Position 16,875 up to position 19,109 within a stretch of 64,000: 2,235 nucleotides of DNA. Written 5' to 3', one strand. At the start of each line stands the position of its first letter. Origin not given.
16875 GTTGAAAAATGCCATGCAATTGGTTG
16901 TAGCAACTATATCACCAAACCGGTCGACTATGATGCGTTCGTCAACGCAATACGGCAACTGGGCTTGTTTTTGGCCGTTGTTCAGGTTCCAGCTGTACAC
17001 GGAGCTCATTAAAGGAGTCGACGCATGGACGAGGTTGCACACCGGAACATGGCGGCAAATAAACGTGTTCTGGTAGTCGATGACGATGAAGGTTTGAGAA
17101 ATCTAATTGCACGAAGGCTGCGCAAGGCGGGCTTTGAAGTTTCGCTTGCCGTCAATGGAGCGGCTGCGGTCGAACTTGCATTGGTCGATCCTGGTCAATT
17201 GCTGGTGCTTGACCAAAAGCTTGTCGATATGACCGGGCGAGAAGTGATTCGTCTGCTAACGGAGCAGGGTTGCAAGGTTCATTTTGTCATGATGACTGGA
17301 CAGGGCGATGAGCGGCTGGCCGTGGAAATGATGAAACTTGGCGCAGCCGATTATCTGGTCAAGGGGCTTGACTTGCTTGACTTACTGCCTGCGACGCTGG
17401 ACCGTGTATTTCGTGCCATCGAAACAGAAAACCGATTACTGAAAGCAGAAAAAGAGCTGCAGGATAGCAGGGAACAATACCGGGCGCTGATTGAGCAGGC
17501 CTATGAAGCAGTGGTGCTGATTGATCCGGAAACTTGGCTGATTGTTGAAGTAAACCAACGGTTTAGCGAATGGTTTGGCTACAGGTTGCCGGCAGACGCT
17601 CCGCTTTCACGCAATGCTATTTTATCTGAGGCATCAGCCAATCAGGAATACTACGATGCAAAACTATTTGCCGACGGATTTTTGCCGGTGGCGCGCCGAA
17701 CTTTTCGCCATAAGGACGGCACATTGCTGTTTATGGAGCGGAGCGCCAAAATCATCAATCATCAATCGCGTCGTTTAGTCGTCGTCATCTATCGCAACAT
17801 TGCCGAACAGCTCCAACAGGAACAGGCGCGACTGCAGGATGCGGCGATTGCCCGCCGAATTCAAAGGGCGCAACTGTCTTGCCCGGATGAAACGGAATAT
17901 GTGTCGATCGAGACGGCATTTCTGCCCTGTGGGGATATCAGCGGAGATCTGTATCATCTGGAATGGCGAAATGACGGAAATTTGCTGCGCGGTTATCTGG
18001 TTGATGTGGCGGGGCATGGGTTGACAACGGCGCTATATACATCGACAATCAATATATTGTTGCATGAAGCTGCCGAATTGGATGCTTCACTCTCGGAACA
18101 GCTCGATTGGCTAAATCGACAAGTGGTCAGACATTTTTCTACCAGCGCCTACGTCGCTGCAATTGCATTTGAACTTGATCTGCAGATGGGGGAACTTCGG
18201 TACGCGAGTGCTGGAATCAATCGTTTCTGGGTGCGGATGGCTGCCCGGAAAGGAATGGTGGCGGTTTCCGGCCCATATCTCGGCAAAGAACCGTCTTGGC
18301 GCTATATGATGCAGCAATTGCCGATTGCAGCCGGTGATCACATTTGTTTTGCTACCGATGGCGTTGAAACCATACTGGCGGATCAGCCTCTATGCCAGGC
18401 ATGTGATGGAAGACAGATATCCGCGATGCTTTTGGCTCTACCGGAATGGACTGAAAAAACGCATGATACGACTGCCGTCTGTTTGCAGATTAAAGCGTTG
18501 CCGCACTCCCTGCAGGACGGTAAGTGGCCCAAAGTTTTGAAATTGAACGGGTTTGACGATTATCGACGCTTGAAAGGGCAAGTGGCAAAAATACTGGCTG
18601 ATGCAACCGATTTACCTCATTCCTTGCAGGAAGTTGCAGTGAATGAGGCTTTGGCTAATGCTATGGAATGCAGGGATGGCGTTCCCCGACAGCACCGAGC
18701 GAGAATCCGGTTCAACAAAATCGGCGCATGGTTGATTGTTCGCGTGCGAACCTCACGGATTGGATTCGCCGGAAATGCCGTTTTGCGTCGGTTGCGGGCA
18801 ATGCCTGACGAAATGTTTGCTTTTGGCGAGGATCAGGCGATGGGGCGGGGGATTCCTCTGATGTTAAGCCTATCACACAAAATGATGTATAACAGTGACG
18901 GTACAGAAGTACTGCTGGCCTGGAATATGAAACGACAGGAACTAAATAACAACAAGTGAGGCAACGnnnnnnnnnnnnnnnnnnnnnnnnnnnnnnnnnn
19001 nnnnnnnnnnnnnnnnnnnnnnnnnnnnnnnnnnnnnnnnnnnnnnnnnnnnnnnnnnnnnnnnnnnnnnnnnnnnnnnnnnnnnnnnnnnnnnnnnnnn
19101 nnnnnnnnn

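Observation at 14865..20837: Five-gene cytoplasmic signalling operon: PocR-PAS histidine kinase, lone receiver, REC-PAS-PP2C-HATPase, TPR/membrane protein, Crp-family regulator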

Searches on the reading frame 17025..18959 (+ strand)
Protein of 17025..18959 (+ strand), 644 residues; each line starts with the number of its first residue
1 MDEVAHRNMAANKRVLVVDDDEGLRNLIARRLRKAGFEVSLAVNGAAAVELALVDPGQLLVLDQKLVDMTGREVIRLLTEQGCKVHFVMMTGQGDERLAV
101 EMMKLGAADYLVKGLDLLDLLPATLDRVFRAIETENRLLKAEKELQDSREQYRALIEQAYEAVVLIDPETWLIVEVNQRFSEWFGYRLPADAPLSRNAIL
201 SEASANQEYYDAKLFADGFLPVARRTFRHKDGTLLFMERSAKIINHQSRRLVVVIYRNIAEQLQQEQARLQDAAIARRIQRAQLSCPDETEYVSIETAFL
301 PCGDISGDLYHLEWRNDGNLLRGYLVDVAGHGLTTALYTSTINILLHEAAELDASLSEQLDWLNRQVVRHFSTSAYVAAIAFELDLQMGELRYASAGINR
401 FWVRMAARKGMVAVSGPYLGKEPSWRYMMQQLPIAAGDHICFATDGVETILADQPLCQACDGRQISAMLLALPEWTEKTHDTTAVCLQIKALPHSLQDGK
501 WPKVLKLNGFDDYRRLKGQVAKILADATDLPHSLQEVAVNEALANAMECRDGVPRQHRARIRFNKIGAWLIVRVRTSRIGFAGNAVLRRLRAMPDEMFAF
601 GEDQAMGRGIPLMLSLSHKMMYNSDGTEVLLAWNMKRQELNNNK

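Call 3: search_protein_families(library=pfam, proteins=[window:17025-18959:+], max_evalue=0.01)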
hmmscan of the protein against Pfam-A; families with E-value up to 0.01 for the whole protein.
window:17025-18959:+ (644 aa): 4 families
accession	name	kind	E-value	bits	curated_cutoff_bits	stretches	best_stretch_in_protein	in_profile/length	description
PF07228.17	SpoIIE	-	1.2e-20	74.7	25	1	324-447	8-133/192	Stage II sporulation protein E (SpoIIE)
PF00072.30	Response_reg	-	6.3e-19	68.6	30.2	1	15-121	1-107/111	Response regulator receiver domain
PF13188.13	PAS_8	-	1.3e-07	31.7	21.8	1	150-191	1-40/65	PAS domain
PF13581.12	HATPase_c_2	-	3.9e-05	24.1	27.4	1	536-633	33-127/127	Histidine kinase-like ATPase domain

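Call 4: search_protein_families(library=ncbifam, proteins=[window:17025-18959:+], max_evalue=0.01)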
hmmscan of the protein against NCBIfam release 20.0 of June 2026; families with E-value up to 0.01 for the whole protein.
window:17025-18959:+ (644 aa): 89 families (the best 25 are shown)
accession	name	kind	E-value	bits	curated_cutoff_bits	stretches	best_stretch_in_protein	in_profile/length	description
NF045505.1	RR_RssB_Pseudo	equivalog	1e-21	77.5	700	1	12-144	5-139/394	two-component system response regulator RssB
NF006900.1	PRK09390.1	equivalog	5.1e-18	65.3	255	1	9-155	1-143/203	response regulator FixJ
NF008469.0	PRK11361.1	equivalog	2.1e-16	59.6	714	1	9-139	1-132/461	acetoacetate metabolism transcriptional regulator AtoC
NF033791.1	ActR_PrrA_rreg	equivalog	2.6e-16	60.1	250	1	13-127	2-116/173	ActR/PrrA/RegA family redox response regulator transcription factor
NF007005.1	PRK09468.1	equivalog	1e-15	57.9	331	1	12-130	3-120/237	osmolarity response regulator transcription factor OmpR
TIGR02154.1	PhoB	equivalog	6.5e-15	55.1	296.2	1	12-135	2-126/226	phosphate regulon transcriptional regulator PhoB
NF041946.1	LuxO_transreg_Vib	equivalog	9.7e-14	51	800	1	18-158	2-138/463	quorum-sensing sigma-54 dependent transcriptional regulator LuxO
NF040689.1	MtrAB_MtrA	equivalog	1.1e-13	51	300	1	15-139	1-124/219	MtrAB system response regulator MtrA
NF045944.1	ResRegRpaBCyano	equivalog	2.1e-13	50.2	330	1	16-137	1-120/229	response regulator transcription factor RpaB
NF012227.0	AdeR_RR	equivalog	3.6e-13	49.5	340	1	10-137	9-134/239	efflux system response regulator transcription factor AdeR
NF007346.1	PRK09836.1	equivalog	1.1e-12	48.2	420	1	14-122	2-110/227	copper/silver response regulator transcription factor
NF041733.1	resp_reg_CseB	equivalog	1.9e-12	47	350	1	14-143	2-129/228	two-component system response regulator CseB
TIGR01387.1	cztR_silR_copR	subfamily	2e-12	47.2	279.2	1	15-135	1-120/218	heavy metal response regulator transcription factor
NF051870.1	NAssimRespRegNtrX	equivalog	2.4e-12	46.5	600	1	14-158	3-144/452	nitrogen assimilation response regulator NtrX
NF040534.1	resp_reg_YycF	equivalog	6.9e-12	45.1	340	1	13-126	1-113/231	response regulator YycF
TIGR00229.1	sensory_box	domain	8.3e-11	42.1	22.9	1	147-268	2-125/126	PAS domain S-box protein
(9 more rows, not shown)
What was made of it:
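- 17463..17828 (+): G3 PAS domain (residues 147-268), followed by a helical linker (about 255-285) into the phosphatase. TIGR00229 match at 147-268 (call 4) and PAS_8 (call 3).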

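Call 11: find_encoding_contigs(protein=window:17025-18959:+, flank=8000, max_places=6)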
Protein window:17025-18959:+ (644 aa): 2 contigs read that carry it; 1 place shown.
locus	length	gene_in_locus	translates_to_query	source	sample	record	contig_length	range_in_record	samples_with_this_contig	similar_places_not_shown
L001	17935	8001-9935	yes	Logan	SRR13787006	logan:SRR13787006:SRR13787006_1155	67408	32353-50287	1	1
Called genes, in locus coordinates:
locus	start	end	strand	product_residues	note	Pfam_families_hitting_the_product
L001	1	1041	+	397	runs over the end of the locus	PF00108:Thiolase_N, PF00109:ketoacyl-synt (weak), PF02803:Thiolase_C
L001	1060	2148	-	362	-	PF00005:ABC_tran, PF02463:SMC_N (faint), PF13304:AAA_21 (faint)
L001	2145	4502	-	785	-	PF00497:SBP_bac_3 (weak), PF09084:NMT1 (faint), PF00497:SBP_bac_3, PF10613:Lig_chan-Glu_bd (weak), PF00528:BPD_transp_1, PF00497:SBP_bac_3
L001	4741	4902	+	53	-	PF04964:Flp_Fap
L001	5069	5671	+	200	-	PF00881:Nitroreductase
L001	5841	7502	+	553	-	PF10114:PocR, PF13426:PAS_9, PF02518:HATPase_c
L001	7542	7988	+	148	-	PF00072:Response_reg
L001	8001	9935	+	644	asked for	PF00072:Response_reg, PF13188:PAS_8 (weak), PF07228:SpoIIE, PF13581:HATPase_c_2 (weak)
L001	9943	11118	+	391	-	-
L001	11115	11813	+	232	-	PF00027:cNMP_binding, PF13545:HTH_Crp_2, PF00325:Crp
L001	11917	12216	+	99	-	PF28096:CC_Se_fam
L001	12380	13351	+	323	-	PF03460:NIR_SIR_ferr, PF01077:NIR_SIR, PF08984:DUF1858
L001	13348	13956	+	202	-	-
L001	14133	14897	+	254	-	PF00106:adh_short, PF08659:KR, PF13561:adh_short_C2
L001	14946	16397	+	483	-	PF11794:HpaB_N, PF03241:HpaB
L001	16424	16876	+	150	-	PF09719:C_GCAxxG_C_C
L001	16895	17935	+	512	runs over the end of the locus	PF00989:PAS, PF08448:PAS_4, PF13426:PAS_9 (faint), PF00158:Sigma54_activat, PF14532:Sigma54_activ_2, PF25601:AAA_lid_14, PF18024:HTH_50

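Call 12: find_homologous_proteins(query=window:17025-18959:+, max_evalue=1e-10)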
Query window:17025-18959:+ (644 aa): 347 proteins with E <= 1e-10 among 8000 candidates; the best 120 are listed.
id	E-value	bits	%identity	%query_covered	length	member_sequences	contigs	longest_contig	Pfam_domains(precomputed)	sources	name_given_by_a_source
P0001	0.0e+0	1430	98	100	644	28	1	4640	PF13188.14,PF13581.13,PF00072.31,PF07228.18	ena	-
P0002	0.0e+0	1228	84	99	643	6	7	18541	PF13188.14,PF13581.13,PF00072.31,PF07228.18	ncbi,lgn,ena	-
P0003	0.0e+0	1217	84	99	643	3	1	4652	PF13188.14,PF13581.13,PF00072.31,PF07228.18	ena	-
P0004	0.0e+0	1098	75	99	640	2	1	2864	PF13188.14,PF13581.13,PF00072.31,PF07228.18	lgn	-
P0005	0.0e+0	1089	76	99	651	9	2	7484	PF13188.14,PF13581.13,PF00072.31,PF07228.18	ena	-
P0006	2.3e-208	712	62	80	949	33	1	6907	PF08447.19,PF13426.14,PF13188.14,PF02743.25,PF22588.2,PF13581.13,PF00989.32,PF07228.18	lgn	-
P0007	8.8e-205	700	61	80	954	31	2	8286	PF08447.19,PF13426.14,PF13188.14,PF02743.25,PF22588.2,PF13581.13,PF08448.17,PF00989.32,PF07228.18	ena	-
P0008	4.4e-204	697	63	77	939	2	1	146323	PF08447.19,PF13188.14,PF02743.25,PF22588.2,PF13581.13,PF00989.32,PF07228.18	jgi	-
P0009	1.4e-200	686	61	77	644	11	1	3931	PF08447.19,PF13426.14,PF13188.14,PF13581.13,PF00989.32,PF07228.18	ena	-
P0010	2.0e-200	685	61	80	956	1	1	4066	PF08447.19,PF13426.14,PF13188.14,PF02743.25,PF22588.2,PF13581.13,PF00989.32,PF07228.18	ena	-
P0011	2.6e-200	685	60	80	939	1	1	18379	PF08447.19,PF13426.14,PF13188.14,PF02743.25,PF22588.2,PF13581.13,PF00989.32,PF07228.18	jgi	-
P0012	9.1e-199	680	58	81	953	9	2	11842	PF08447.19,PF13426.14,PF13188.14,PF02743.25,PF22588.2,PF13581.13,PF08448.17,PF00989.32,PF07228.18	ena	-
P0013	4.0e-197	675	60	78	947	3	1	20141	PF08447.19,PF13426.14,PF13188.14,PF02743.25,PF13581.13,PF00989.32,PF07228.18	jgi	jgi:PAS domain S-box-containing protein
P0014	4.5e-197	674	59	79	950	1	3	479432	PF08447.19,PF13426.14,PF13188.14,PF02743.25,PF13581.13,PF00989.32,PF07228.18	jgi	jgi:PAS domain S-box-containing protein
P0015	6.3e-197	674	60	78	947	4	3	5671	PF08447.19,PF13426.14,PF13188.14,PF02743.25,PF13581.13,PF00989.32,PF07228.18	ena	-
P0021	1.4e-190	653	59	78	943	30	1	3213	PF08447.19,PF13426.14,PF13188.14,PF02743.25,PF22588.2,PF13581.13,PF00989.32,PF07228.18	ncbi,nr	ncbi:MAG: PAS domain-containing protein [Negativicutes bacterium]|nr:PAS domain-containing protein [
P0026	2.2e-182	626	56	78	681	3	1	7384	PF13426.14,PF13188.14,PF10114.16,PF13581.13,PF00989.32,PF07228.18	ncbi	-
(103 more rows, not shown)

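Call 16: find_encoding_contigs(protein=P0002, flank=9000, max_places=4)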
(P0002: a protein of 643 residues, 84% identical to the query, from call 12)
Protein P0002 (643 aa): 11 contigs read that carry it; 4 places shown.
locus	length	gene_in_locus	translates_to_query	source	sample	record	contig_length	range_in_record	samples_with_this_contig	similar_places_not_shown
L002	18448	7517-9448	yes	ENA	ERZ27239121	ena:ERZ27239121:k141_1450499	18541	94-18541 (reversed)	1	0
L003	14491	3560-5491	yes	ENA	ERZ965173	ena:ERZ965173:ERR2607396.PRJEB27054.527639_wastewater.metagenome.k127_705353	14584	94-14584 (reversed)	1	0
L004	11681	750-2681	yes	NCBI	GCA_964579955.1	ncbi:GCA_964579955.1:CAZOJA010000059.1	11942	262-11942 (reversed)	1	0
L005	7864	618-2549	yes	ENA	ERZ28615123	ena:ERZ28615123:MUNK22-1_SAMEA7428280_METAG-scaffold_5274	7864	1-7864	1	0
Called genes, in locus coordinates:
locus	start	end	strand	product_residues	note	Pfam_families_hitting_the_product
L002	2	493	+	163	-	?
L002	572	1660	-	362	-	PF00005:ABC_tran, PF02463:SMC_N (faint), PF13304:AAA_21 (faint)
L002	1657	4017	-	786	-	PF00497:SBP_bac_3, PF10613:Lig_chan-Glu_bd (weak), PF00528:BPD_transp_1, PF00497:SBP_bac_3, PF10613:Lig_chan-Glu_bd (weak)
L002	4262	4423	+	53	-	PF04964:Flp_Fap (weak)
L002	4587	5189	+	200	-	PF00881:Nitroreductase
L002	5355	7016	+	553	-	PF10114:PocR, PF13426:PAS_9, PF02518:HATPase_c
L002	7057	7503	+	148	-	PF00072:Response_reg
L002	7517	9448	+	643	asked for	PF00072:Response_reg, PF13188:PAS_8 (weak), PF07228:SpoIIE, PF13581:HATPase_c_2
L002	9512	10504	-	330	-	PF03601:Cons_hypoth698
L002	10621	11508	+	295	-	PF00126:HTH_1, PF03466:LysR_substrate, PF12727:PBP_like (weak)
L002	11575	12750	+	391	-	-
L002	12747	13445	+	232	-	PF00027:cNMP_binding, PF13545:HTH_Crp_2, PF00325:Crp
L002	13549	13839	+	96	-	PF28096:CC_Se_fam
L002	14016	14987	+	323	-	PF03460:NIR_SIR_ferr, PF01077:NIR_SIR, PF08984:DUF1858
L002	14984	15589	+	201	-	-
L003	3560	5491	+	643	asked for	PF00072:Response_reg, PF13188:PAS_8 (weak), PF07228:SpoIIE, PF13581:HATPase_c_2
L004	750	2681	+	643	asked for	PF00072:Response_reg, PF13188:PAS_8 (weak), PF07228:SpoIIE, PF13581:HATPase_c_2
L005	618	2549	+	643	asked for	PF00072:Response_reg, PF13188:PAS_8 (weak), PF07228:SpoIIE, PF13581:HATPase_c_2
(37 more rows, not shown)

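Call 17: find_encoding_contigs(protein=P0005, flank=9000, max_places=3)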
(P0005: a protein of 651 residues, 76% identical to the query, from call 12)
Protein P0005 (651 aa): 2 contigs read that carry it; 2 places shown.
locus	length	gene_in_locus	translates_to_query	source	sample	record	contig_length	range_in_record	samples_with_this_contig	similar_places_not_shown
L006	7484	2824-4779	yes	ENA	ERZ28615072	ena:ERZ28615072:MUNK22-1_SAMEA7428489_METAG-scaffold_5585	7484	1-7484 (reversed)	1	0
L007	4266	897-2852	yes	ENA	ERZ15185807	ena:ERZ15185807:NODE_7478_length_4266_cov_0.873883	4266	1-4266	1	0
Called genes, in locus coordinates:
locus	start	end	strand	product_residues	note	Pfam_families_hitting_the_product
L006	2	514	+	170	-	?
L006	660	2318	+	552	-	PF10114:PocR, PF13426:PAS_9, PF02518:HATPase_c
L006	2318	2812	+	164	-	PF00072:Response_reg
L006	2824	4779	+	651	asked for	PF00072:Response_reg, PF13188:PAS_8 (weak), PF07228:SpoIIE, PF13581:HATPase_c_2 (weak)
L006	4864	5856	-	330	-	PF03601:Cons_hypoth698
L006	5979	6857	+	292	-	PF00126:HTH_1, PF03466:LysR_substrate, PF12727:PBP_like (weak)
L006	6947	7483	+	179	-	?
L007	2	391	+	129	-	?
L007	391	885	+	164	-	PF00072:Response_reg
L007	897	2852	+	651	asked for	PF00072:Response_reg, PF13188:PAS_8 (weak), PF07228:SpoIIE, PF13581:HATPase_c_2 (weak)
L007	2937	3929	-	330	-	PF03601:Cons_hypoth698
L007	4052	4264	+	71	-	?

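Call 18: find_encoding_contigs(protein=P0014, flank=9000, max_places=2)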
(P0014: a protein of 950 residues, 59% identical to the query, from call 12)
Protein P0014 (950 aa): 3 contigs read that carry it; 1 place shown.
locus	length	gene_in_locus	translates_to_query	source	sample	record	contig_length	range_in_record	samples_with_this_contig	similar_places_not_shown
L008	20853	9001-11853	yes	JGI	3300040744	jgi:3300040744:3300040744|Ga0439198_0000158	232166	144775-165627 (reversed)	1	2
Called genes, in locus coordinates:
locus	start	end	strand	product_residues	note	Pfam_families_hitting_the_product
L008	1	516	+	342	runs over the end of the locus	PF02498:Bro-N, PF03374:ANT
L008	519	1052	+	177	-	PF01520:Amidase_3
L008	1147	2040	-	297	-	-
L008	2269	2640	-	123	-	PF01850:PIN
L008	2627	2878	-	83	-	-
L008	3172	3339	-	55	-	-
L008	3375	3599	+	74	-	PF07872:DUF1659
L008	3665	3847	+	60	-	-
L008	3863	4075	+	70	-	PF11148:DUF2922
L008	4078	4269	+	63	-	PF12841:YvrJ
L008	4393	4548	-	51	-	PF04324:Fer2_BFD (weak)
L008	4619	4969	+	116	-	-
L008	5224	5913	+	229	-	PF02498:Bro-N (weak)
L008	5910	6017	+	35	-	-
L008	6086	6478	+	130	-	PF00293:NUDIX, PF14815:NUDIX_4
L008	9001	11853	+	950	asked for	PF02743:dCache_1, PF00989:PAS, PF08447:PAS_3, PF13426:PAS_9 (faint), PF13188:PAS_8 (weak), PF07228:SpoIIE, PF13581:HATPase_c_2 (weak)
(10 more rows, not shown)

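Call 20: find_related_loci(query=window:17025-18959:+, collection=genome_contigs, flank=10000)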
Query window:17025-18959:+ (644 aa) in genome_contigs; peptide patterns used: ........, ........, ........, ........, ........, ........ (x = any residue, [..] = any of these).
14 stretches matched a pattern; 5 encode a relative of the query (tblastn E <= 1e-3); 5 distinct loci.
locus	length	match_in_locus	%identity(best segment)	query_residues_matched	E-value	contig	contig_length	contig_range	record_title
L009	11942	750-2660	84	1-637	0e+0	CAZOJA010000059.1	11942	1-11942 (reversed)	MAG TPA_asm: uncultured Veillonellaceae bacterium isolate binchicken_co41_50 genome assembly, contig: NODE_4188_length_1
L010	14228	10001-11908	77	1-636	0e+0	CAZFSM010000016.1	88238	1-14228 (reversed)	MAG TPA_asm: uncultured Veillonellaceae bacterium isolate SRP302447_co2_51 genome assembly, contig: NODE_831_length_8823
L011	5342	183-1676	63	141-635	0e+0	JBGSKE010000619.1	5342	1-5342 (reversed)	MAG: Negativicutes bacterium isolate JTS-AC173 k141_1138952, whole genome shotgun sequence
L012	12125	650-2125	45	145-635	2e-142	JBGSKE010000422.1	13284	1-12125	MAG: Negativicutes bacterium isolate JTS-AC173 k141_4357506, whole genome shotgun sequence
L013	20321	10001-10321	30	15-121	1e-7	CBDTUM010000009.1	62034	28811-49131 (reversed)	MAG TPA_asm: uncultured Desulfopila sp. isolate SRR7614695_binner123_Refined_84 genome assembly, contig: ERZ23877680.222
